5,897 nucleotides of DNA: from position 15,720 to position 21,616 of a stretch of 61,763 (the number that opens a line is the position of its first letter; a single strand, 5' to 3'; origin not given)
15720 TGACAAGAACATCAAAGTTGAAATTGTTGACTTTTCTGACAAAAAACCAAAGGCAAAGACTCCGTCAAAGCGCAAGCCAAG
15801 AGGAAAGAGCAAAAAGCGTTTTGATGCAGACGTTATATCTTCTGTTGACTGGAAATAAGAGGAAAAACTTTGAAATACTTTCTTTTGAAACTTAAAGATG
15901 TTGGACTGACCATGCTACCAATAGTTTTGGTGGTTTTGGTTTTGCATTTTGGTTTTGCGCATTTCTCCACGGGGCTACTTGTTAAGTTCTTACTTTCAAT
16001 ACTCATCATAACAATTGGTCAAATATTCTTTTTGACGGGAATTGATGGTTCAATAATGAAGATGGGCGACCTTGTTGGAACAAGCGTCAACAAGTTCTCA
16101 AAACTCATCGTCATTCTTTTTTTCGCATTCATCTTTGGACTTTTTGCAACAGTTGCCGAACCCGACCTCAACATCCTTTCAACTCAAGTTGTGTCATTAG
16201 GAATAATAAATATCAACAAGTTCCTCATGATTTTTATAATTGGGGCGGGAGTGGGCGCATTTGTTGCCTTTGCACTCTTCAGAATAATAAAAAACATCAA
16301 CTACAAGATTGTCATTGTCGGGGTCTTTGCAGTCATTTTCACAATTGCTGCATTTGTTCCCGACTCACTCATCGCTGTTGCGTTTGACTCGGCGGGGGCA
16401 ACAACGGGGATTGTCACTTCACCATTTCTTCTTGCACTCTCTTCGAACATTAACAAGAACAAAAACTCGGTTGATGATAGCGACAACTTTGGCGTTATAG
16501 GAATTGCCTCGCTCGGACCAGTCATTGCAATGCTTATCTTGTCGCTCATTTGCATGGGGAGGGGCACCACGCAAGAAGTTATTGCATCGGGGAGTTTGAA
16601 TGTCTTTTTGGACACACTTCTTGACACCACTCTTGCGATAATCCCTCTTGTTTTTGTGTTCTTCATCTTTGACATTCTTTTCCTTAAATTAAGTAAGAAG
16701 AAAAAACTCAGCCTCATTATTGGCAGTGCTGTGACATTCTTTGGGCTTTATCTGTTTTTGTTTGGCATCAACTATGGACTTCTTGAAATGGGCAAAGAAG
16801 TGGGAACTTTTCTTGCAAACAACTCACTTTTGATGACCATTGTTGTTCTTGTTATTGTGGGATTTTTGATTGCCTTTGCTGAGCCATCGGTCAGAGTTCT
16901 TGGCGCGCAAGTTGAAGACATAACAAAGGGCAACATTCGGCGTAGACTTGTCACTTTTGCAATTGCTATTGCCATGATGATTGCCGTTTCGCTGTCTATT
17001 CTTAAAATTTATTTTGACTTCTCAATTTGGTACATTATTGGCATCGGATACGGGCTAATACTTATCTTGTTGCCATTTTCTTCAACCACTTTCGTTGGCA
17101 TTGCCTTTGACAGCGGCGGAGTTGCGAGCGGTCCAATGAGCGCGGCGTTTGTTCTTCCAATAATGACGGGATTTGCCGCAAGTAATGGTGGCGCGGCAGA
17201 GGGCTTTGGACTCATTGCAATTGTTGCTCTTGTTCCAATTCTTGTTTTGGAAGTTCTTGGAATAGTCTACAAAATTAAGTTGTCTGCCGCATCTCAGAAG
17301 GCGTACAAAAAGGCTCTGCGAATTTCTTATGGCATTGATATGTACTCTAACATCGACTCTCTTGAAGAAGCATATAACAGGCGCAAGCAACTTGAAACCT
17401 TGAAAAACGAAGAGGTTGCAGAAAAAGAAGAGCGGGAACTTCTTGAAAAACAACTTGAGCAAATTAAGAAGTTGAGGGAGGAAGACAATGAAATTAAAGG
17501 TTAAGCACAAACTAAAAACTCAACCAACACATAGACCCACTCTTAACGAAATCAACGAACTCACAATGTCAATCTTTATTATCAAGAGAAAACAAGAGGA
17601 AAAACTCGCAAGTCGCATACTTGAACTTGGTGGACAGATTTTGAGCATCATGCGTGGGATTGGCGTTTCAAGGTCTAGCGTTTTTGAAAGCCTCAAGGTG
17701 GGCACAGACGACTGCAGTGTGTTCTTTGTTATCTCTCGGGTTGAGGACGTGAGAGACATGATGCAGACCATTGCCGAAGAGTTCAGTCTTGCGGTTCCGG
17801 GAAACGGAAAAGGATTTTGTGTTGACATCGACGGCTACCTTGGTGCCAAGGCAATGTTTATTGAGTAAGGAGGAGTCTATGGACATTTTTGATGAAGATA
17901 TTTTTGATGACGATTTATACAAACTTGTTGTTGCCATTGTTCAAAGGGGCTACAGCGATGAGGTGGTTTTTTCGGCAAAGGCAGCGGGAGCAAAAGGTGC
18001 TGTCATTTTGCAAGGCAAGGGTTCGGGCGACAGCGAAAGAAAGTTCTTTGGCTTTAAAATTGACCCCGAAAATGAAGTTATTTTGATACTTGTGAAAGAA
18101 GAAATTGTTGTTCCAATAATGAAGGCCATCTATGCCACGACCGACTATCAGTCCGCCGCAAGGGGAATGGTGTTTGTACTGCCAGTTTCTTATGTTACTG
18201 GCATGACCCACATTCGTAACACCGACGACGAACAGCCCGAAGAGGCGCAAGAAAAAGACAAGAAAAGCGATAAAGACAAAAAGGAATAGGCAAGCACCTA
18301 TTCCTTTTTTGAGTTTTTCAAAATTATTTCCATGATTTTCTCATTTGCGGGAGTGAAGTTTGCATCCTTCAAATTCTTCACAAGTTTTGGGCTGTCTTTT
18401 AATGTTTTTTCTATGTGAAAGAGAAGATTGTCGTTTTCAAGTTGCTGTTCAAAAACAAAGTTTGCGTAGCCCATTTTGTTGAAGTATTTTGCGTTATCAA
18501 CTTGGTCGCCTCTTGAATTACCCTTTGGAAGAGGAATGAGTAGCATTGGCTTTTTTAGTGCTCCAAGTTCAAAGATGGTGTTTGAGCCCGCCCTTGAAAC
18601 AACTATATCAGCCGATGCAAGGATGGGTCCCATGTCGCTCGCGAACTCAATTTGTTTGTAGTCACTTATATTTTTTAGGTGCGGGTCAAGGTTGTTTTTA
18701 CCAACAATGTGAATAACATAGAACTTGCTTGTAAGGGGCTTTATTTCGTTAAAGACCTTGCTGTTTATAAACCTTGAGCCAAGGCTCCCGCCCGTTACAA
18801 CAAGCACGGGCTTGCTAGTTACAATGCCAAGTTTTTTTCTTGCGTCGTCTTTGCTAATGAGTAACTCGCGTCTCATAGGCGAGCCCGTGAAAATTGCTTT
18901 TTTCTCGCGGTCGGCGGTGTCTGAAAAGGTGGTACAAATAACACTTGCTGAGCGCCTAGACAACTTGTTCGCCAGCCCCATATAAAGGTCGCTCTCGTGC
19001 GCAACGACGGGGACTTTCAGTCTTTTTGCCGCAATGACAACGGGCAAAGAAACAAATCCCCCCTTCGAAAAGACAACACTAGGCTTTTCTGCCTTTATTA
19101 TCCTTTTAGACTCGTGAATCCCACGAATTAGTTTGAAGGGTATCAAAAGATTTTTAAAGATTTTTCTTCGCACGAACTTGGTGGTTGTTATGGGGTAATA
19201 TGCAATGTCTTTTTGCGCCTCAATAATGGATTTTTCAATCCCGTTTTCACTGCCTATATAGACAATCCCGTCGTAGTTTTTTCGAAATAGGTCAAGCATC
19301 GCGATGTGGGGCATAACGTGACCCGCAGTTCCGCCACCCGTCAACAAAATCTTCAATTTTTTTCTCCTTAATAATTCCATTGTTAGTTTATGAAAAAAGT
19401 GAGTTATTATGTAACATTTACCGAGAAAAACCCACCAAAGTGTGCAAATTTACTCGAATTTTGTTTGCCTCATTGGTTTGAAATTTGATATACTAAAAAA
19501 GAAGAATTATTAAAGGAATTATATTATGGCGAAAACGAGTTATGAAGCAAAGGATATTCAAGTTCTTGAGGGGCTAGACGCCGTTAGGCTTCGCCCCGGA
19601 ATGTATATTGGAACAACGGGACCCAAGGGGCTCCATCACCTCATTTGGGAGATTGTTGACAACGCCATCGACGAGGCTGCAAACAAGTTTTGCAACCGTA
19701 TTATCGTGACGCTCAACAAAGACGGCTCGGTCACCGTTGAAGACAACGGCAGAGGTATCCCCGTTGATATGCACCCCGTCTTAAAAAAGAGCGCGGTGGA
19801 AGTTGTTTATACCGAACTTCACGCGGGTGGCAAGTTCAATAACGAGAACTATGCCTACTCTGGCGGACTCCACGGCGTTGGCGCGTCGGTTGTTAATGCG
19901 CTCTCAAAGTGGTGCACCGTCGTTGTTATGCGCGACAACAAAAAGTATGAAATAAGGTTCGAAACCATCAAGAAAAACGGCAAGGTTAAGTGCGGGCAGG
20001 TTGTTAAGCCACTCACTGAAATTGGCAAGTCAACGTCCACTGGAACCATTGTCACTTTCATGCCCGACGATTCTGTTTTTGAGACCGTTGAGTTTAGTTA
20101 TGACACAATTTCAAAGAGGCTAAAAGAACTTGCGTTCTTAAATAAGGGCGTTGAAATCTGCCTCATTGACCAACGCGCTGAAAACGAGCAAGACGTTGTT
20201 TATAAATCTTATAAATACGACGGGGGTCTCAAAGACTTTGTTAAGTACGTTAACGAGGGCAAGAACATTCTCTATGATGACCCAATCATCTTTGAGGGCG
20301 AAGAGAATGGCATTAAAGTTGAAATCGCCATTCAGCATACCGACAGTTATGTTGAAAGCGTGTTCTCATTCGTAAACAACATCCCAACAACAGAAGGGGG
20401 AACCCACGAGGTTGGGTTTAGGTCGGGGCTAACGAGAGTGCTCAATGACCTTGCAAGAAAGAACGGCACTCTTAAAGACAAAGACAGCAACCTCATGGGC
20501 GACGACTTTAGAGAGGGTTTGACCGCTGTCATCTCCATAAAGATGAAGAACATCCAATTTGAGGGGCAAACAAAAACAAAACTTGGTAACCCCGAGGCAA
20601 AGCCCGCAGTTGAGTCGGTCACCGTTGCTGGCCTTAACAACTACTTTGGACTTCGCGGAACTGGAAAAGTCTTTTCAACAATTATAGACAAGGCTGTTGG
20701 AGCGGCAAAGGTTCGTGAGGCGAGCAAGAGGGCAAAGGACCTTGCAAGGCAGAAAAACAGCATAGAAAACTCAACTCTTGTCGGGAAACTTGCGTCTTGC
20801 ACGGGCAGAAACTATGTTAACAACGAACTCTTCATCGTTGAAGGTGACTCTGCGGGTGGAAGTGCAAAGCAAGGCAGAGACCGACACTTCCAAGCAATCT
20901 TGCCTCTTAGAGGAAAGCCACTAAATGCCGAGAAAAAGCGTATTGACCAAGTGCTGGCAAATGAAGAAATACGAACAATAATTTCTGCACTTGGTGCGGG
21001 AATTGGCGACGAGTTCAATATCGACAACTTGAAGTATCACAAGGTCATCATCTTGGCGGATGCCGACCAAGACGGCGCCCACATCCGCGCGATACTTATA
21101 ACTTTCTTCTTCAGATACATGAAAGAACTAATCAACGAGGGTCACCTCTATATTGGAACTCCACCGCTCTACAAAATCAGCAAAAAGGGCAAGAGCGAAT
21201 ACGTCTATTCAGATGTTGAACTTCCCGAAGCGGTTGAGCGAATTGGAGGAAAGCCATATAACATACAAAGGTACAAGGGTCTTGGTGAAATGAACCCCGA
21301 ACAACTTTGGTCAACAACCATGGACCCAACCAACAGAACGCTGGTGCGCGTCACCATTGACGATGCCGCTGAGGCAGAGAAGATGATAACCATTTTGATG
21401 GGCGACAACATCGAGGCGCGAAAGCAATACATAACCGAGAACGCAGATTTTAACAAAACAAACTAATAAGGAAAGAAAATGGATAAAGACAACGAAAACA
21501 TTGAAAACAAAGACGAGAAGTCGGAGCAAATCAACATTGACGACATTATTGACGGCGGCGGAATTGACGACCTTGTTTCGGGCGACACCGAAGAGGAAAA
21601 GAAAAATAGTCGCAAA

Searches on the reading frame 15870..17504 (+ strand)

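Call 19: search_protein_families(library=pfam, proteins=[window:15870-17504:+], max_evalue=0.001)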
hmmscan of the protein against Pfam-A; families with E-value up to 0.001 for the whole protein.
window:15870-17504:+ (544 aa): 1 family
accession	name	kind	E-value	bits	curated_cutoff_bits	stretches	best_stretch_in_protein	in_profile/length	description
PF07556.16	DUF1538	-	1e-102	342.3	22.6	2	261-466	2-211/211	Protein of unknown function (DUF1538)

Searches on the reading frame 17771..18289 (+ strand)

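Call 19: search_protein_families(library=pfam, proteins=[window:17771-18289:+], max_evalue=0.001)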
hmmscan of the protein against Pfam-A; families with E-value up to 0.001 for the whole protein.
window:17771-18289:+ (172 aa): 1 family
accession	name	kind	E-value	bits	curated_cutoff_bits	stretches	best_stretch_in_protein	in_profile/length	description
PF00543.27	P-II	-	3.7e-09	37.3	25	1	51-143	2-96/102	Nitrogen regulatory protein P-II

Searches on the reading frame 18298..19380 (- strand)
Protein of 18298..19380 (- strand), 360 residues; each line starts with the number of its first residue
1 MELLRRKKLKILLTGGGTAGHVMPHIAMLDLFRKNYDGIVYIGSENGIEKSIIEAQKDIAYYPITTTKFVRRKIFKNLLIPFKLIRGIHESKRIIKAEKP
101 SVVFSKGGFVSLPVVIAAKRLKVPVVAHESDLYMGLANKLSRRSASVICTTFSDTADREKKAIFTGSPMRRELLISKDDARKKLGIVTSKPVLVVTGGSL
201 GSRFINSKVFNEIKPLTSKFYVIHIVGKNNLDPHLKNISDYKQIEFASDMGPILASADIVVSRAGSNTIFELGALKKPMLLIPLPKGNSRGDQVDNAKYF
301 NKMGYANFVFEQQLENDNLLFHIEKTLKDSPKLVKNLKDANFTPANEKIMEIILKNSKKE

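Call 19: search_protein_families(library=pfam, proteins=[window:18298-19380:-], max_evalue=0.001)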
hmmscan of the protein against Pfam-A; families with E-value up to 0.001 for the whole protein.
window:18298-19380:- (360 aa): 3 families
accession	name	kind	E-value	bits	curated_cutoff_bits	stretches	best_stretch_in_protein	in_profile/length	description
PF03033.26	Glyco_transf_28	-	1.8e-34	119.2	26.2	1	11-146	1-135/139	Glycosyltransferase family 28 N-terminal domain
PF04101.22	Glyco_tran_28_C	-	1.2e-31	110.4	22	1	192-340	1-154/166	Glycosyltransferase family 28 C-terminal domain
PF13528.12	Glyco_trans_1_3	-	6e-06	26.1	25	1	254-319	252-314/322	Glycosyl transferase family 1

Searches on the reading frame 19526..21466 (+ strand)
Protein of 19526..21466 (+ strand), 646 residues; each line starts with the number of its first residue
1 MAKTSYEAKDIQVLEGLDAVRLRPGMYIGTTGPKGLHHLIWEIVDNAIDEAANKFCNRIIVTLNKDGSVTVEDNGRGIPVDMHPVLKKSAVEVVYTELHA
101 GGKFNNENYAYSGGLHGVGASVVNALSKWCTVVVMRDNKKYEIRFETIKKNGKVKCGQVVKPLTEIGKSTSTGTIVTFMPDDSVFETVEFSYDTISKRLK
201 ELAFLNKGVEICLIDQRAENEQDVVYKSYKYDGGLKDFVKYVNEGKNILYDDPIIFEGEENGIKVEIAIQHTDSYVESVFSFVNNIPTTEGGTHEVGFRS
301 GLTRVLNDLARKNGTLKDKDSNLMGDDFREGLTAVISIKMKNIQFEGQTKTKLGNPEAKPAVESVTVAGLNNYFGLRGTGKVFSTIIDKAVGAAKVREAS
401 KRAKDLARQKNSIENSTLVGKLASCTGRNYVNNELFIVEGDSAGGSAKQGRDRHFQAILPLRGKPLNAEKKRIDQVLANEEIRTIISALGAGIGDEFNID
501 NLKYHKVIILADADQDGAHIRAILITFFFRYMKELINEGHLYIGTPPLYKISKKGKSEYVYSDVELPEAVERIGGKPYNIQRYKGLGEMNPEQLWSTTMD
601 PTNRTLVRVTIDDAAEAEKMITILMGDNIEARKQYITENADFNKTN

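Call 19: search_protein_families(library=pfam, proteins=[window:19526-21466:+], max_evalue=0.001)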
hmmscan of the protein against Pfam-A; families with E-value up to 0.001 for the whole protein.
window:19526-21466:+ (646 aa): 4 families
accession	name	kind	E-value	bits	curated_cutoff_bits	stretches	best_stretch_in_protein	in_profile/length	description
PF00204.31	DNA_gyraseB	-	4.3e-55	186.3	27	1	234-405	1-172/173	DNA gyrase B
PF00986.26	DNA_gyraseB_C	-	6.6e-30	103.5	29.8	1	577-636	3-62/63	DNA gyrase B subunit, carboxyl terminus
PF01751.28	Toprim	-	2.1e-17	63.5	23.1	1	434-542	1-92/96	Toprim domain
PF02518.31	HATPase_c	-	2.5e-16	60.5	26.4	1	33-132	3-91/111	Histidine kinase-, DNA gyrase B-, and HSP90-like ATPase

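Call 97: list_cluster_members(proteins=[window:19526-21466:+, window:2588-3619:+, window:12933-14066:+, window:58421-59611:+, P0002, P0004])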
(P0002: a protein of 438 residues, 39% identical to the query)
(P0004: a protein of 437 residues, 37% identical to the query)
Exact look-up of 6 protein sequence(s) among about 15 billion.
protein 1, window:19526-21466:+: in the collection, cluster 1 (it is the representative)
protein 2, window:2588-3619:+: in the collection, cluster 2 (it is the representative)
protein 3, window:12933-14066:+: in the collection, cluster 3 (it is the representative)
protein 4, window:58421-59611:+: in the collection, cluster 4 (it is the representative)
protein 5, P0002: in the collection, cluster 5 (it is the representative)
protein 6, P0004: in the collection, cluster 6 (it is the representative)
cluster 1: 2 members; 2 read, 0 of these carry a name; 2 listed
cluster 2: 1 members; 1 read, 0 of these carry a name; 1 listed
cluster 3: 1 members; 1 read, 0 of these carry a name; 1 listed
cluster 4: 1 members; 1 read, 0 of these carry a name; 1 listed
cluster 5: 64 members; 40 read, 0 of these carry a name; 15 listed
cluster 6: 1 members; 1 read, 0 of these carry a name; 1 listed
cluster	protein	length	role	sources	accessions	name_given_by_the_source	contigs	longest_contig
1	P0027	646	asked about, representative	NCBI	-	-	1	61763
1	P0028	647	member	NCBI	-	-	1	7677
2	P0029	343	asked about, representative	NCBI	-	-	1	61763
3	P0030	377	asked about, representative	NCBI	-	-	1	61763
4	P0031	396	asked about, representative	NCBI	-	-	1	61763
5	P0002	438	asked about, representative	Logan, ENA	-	-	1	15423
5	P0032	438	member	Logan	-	-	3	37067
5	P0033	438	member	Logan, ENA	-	-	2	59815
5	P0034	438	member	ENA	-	-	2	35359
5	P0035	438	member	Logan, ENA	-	-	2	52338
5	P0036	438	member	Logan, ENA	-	-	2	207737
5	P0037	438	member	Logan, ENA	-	-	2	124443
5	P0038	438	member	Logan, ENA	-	-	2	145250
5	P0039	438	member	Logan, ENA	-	-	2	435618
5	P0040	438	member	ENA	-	-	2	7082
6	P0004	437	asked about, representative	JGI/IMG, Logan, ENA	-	-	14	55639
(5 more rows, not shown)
